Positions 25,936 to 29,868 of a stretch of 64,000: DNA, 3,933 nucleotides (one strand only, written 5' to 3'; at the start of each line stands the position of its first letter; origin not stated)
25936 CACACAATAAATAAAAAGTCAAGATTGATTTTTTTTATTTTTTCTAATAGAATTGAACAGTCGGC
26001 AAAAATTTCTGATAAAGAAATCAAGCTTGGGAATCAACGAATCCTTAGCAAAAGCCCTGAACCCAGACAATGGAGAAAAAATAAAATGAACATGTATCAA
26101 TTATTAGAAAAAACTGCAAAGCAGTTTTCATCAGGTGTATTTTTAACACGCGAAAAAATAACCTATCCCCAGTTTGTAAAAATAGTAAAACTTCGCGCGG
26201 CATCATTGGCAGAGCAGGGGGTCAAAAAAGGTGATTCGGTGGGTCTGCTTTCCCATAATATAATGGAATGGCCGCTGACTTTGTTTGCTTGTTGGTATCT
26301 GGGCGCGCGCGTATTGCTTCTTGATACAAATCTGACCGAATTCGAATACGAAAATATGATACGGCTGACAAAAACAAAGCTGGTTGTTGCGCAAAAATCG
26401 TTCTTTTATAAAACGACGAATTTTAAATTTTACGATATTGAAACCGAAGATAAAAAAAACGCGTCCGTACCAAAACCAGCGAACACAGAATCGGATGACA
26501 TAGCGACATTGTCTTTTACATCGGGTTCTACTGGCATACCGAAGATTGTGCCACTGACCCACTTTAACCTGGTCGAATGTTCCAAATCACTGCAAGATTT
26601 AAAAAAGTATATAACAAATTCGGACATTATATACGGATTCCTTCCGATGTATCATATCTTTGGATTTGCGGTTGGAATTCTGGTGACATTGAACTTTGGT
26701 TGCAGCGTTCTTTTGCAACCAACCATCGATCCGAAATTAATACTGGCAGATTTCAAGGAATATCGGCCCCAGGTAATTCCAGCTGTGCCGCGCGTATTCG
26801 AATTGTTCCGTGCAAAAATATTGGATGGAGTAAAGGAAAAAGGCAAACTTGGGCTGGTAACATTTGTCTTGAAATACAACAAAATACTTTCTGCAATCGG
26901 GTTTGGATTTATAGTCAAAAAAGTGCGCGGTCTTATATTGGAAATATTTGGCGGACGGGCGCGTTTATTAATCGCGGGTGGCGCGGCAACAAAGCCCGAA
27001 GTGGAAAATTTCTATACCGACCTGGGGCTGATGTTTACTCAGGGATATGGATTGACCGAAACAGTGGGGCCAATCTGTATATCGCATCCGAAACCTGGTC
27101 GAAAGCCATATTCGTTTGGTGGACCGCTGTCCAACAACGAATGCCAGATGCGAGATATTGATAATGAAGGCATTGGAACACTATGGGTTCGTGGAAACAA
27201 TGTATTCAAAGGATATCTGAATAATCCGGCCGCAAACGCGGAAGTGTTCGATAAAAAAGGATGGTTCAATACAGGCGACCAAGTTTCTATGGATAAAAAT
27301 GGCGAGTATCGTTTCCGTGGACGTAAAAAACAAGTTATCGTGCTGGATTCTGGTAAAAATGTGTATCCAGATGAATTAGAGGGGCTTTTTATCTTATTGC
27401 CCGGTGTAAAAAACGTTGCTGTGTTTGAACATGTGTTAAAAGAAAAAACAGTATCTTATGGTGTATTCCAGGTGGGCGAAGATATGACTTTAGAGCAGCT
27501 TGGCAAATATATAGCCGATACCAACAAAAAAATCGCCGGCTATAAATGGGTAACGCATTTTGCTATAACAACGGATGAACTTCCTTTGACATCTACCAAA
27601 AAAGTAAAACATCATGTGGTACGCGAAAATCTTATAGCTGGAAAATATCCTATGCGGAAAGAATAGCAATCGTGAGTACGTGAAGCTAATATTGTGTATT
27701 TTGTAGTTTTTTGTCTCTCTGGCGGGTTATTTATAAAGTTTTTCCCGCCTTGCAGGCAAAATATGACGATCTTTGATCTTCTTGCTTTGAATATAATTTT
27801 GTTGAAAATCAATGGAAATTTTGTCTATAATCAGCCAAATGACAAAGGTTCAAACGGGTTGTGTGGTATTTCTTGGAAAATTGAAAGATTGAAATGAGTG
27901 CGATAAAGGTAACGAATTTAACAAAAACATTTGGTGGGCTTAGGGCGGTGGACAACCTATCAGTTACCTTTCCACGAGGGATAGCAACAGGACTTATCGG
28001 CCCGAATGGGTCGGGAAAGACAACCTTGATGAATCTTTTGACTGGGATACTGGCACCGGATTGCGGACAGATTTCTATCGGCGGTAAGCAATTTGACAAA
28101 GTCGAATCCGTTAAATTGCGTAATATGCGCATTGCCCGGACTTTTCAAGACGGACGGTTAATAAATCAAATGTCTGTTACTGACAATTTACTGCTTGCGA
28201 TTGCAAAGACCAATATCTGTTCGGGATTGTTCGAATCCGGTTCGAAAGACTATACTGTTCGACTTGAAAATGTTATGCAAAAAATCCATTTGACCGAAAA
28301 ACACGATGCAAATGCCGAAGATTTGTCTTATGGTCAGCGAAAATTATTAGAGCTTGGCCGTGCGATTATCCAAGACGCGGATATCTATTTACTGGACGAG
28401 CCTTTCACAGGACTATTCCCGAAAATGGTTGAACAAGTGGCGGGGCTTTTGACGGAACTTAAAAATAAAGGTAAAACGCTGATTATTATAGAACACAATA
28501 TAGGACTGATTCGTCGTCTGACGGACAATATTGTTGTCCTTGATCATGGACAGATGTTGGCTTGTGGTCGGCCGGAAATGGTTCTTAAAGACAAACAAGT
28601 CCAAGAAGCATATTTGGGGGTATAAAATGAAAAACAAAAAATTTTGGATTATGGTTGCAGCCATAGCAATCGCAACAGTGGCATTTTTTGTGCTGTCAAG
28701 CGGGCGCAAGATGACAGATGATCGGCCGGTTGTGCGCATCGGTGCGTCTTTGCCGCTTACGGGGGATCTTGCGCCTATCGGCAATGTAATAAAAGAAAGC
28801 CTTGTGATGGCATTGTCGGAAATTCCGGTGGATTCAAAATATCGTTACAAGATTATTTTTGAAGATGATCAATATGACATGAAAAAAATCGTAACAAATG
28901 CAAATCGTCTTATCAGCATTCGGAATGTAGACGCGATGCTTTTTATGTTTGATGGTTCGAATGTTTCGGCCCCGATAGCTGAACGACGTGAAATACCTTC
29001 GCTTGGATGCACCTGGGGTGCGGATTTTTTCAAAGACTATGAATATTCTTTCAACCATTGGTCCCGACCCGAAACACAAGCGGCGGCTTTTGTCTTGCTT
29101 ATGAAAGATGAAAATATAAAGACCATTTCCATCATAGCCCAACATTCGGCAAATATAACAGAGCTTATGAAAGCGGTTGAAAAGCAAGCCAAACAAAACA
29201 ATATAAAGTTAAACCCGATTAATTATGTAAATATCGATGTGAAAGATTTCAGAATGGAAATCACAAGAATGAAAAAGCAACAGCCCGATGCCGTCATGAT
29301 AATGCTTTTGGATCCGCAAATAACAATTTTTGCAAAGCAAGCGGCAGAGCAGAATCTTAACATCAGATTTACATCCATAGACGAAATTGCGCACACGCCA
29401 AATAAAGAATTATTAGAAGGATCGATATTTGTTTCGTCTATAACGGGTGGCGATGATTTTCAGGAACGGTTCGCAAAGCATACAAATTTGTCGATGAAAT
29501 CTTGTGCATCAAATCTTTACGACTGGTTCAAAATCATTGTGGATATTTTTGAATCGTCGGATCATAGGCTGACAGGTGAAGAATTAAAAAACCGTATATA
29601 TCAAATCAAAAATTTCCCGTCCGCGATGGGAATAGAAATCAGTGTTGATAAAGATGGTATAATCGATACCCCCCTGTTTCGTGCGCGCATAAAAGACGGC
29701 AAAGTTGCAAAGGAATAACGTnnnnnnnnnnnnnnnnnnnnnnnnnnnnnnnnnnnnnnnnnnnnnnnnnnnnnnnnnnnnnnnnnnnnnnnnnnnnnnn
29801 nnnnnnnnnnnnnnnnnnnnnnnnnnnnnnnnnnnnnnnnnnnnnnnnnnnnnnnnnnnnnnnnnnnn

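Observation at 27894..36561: Liv-type ABC transporter operon carrying five tandem substrate-binding-protein paralogs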

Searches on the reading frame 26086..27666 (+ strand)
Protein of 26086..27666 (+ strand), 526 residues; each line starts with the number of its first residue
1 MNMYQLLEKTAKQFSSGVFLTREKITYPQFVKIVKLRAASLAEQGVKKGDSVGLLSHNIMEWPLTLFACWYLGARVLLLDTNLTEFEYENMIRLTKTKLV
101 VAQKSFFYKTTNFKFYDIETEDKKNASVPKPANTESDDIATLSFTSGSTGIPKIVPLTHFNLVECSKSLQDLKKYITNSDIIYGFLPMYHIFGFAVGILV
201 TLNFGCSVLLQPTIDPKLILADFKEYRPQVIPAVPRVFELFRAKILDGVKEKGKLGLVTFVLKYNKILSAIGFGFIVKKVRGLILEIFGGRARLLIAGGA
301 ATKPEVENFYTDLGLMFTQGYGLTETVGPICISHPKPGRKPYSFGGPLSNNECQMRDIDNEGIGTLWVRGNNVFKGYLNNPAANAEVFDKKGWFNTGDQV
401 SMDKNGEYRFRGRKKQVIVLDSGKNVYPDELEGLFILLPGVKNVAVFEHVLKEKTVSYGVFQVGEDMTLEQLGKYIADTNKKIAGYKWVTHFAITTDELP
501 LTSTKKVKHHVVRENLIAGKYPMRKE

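Call 20: search_protein_families(library=ncbifam, proteins=[window:26086-27666:+], max_evalue=0.00001)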
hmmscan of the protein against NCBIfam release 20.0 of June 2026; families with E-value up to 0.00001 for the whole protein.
window:26086-27666:+ (526 aa): 99 families (the best 25 are shown)
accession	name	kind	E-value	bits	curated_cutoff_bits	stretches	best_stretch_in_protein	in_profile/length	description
NF004837.0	PRK06187.1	subfamily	2.6e-62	210.8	476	3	291-520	287-526/531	long-chain-fatty-acid--CoA ligase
TIGR01923.1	menE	equivalog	1.6e-55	188.7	330.15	2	294-509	228-439/442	o-succinylbenzoate--CoA ligase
NF004114.0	PRK05605.1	equivalog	1.9e-55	188.3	766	2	306-518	355-571/575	long-chain-fatty-acid--CoA ligase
NF005801.1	PRK07656.1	equivalog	1.7e-54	185.3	657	3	306-509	296-496/500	FadD3 family acyl-CoA ligase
NF002966.0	PRK03640.1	equivalog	1.4e-53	182.2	556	2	294-514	259-478/483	o-succinylbenzoate--CoA ligase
NF052269.1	Staph_lig_FadD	equivalog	3.4e-50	170.8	650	2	294-514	269-491/499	long-chain-fatty-acid--CoA ligase FadD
NF009233.0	PRK12583.1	subfamily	2.8e-49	168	832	3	359-517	395-551/558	fatty acid CoA ligase family protein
NF005702.0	PRK07514.1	subfamily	7e-47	159.9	558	2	291-515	271-499/506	malonyl-CoA synthase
NF004758.0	PRK06087.1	equivalog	5e-44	150.6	736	2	293-517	306-536/548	medium-chain fatty-acid--CoA ligase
NF005307.0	PRK06839.1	equivalog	4.3e-43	147.7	748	2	292-510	266-487/496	o-succinylbenzoate--CoA ligase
NF006572.0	PRK09088.1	equivalog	1.5e-42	146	696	2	295-518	262-489/491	acyl-CoA synthetase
NF006181.0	PRK08314.1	subfamily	4.8e-42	143.9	705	3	295-515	323-553/563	long-chain-fatty-acid--CoA ligase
NF005463.0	PRK07059.1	subfamily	5.9e-42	143.8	869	2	295-514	332-554/557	long-chain-fatty-acid--CoA ligase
NF006523.0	PRK08974.1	equivalog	8.2e-41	139.7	884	2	293-516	328-553/561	long-chain-fatty-acid--CoA ligase FadD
NF005858.0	PRK07787.1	subfamily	2.7e-40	138.2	575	1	37-478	35-438/471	acyl-CoA synthetase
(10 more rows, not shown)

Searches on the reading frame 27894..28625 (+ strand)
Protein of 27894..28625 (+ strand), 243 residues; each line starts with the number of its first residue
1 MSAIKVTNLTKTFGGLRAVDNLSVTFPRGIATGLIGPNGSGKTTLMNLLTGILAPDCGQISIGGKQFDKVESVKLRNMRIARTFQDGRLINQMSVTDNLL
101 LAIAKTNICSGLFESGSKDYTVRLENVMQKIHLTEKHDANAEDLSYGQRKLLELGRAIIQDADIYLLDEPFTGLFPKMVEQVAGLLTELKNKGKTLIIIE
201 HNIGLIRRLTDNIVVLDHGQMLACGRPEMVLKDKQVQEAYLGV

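Call 4: search_protein_families(library=pfam, proteins=[window:27894-28625:+])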
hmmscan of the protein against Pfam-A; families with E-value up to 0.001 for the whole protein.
window:27894-28625:+ (243 aa): 7 families
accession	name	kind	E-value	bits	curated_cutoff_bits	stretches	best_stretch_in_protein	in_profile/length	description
PF00005.33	ABC_tran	-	5.8e-31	108.4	25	1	20-171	2-136/137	ABC transporter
PF13304.12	AAA_21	-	1.4e-13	52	27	2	127-205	221-302/304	AAA domain, putative AbiEii toxin, Type IV TA system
PF13175.12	AAA_15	-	2.3e-08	34.5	32.1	1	17-132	12-134/374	AAA ATPase domain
PF12399.14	BCA_ABC_TP_C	-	3.1e-07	30.3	25.5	1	220-243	1-24/27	Branched-chain amino acid ATP-binding cassette transporter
PF02463.25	SMC_N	-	1.9e-06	27.9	40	1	31-212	26-208/220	RecF/RecN/SMC N terminal domain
PF13476.12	AAA_23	-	1.6e-05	26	27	1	15-67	6-58/201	AAA domain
PF13555.12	AAA_29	-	0.00031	20.9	27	1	24-56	17-49/61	P-loop containing region of AAA domain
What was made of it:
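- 27894..28625 (+): LivG-like ATPase (243 aa). Pfam ABC_tran 5.8e-31 plus BCA_ABC_TP_C 3e-7 (call 4).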

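Call 5: search_protein_families(library=ncbifam, proteins=[window:27894-28625:+])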
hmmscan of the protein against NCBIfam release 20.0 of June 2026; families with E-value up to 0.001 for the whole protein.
window:27894-28625:+ (243 aa): 190 families (the best 25 are shown)
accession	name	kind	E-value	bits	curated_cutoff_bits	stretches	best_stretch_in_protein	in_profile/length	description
TIGR03411.1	urea_trans_UrtD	equivalog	1.7e-57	194.9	304.1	1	4-242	3-241/242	urea ABC transporter ATP-binding protein UrtD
NF008449.1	PRK11300.1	equivalog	1.7e-51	175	362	1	4-242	6-253/255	high-affinity branched-chain amino acid ABC transporter ATP-binding protein LivG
TIGR04406.1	LPS_export_lptB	equivalog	2e-41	141.8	240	1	4-242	2-234/239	LPS export ABC transporter ATP-binding protein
TIGR01188.1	drrA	subfamily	2.9e-40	138.5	312.45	1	11-234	1-214/302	daunorubicin resistance ABC transporter, ATP-binding protein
TIGR02315.1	ABC_phnC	equivalog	6.5e-38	130.5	266.1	1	4-240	2-242/243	phosphonate ABC transporter ATP-binding protein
TIGR03873.1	F420-0_ABC_ATP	hypoth_equivalog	1.2e-37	129.6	372.4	1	5-240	3-234/256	putative F420-0 ABC transporter ATP-binding protein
NF047930.1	ABC_ATP_B6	equivalog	1.5e-36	126.1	670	1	3-230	2-223/510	putative B6 ABC transporter ATP-binding protein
NF007253.0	PRK09700.1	equivalog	2.1e-36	125.6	772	1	3-233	5-235/510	D-allose ABC transporter ATP-binding protein AlsA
NF008409.0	PRK11231.1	equivalog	3.6e-36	124.8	375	1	3-238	2-233/255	Fe(3+) dicitrate ABC transporter ATP-binding protein FecE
TIGR02673.1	FtsE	equivalog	9.8e-36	123.4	264.85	1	4-220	2-214/214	cell division ATP-binding protein FtsE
NF010059.0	PRK13536.1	equivalog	1.8e-35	122.3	549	1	2-234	42-265/342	nodulation factor ABC transporter ATP-binding protein NodI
NF008442.0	PRK11288.1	equivalog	5.8e-35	120.5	689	1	3-223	7-223/504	L-arabinose ABC transporter ATP-binding protein AraG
TIGR03864.1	PQQ_ABC_ATP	hypoth_equivalog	6.5e-35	120.7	302.25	1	3-237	1-226/236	ABC transporter, ATP-binding subunit, PQQ-dependent alcohol dehydrogenase system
NF010060.0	PRK13537.1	equivalog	8.4e-35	120.1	521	1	2-233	14-236/314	nodulation factor ABC transporter ATP-binding protein NodI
NF008144.0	PRK10895.1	equivalog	1.4e-33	116.4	381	1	1-242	1-236/241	LPS export ABC transporter ATP-binding protein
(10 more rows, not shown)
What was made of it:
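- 27894..28625 (+): Best NCBIfam hits are UrtD and LivG, both below their equivalog cut-offs (call 5).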

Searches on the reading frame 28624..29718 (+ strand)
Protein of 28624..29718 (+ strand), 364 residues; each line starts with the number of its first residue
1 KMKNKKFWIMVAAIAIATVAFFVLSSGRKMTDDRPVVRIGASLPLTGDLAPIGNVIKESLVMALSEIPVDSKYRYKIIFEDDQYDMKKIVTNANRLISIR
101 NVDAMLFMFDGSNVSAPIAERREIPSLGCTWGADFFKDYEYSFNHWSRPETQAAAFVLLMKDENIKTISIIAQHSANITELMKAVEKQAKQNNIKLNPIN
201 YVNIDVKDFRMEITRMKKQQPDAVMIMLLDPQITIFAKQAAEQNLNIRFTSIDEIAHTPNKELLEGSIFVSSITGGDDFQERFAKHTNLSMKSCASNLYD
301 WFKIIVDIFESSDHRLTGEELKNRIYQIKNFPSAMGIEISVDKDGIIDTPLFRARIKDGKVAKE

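Call 4: search_protein_families(library=pfam, proteins=[window:28624-29718:+])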
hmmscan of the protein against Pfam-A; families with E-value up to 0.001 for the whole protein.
window:28624-29718:+ (364 aa): 2 families
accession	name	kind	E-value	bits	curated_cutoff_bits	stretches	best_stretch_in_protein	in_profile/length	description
PF13458.12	Peripla_BP_6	-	1.5e-30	107.5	31.7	1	37-360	2-343/343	Periplasmic binding protein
PF01094.35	ANF_receptor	-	3.8e-06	26.6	25.4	1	59-312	5-293/353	Receptor family ligand binding region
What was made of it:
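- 28627..29718 (+): SBP1 (363 aa), membrane-tethered Peripla_BP_6 receptor. Peripla_BP_6 1.5e-30 (call 4).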

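Call 5: search_protein_families(library=ncbifam, proteins=[window:28624-29718:+])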
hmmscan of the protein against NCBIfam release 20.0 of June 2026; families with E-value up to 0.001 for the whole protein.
window:28624-29718:+ (364 aa): 2 families
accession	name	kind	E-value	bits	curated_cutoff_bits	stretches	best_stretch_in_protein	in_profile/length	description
TIGR03669.1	urea_ABC_arch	equivalog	3.3e-09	36.2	494.8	1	59-267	23-235/375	urea ABC transporter substrate-binding protein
NF011933.0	PRK15404.1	subfamily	9.3e-08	31.5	477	1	24-255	16-252/370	high-affinity branched-chain amino acid ABC transporter substrate-binding protein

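Call 75: search_solved_structures(query=window:28627-29715:+, max_evalue=0.01)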
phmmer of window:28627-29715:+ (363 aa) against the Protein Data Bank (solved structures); distinct sequences matched with E-value up to 0.01: 2.
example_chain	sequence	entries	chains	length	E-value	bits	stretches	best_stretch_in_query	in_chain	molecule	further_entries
3td9_A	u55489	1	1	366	2.4e-05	27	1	33-358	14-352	Branched chain amino acid ABC transporter, periplasmic amino acid-binding protein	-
3ip5_A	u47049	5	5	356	0.0082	18.7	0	38-258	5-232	ABC transporter, substrate binding protein (Amino acid)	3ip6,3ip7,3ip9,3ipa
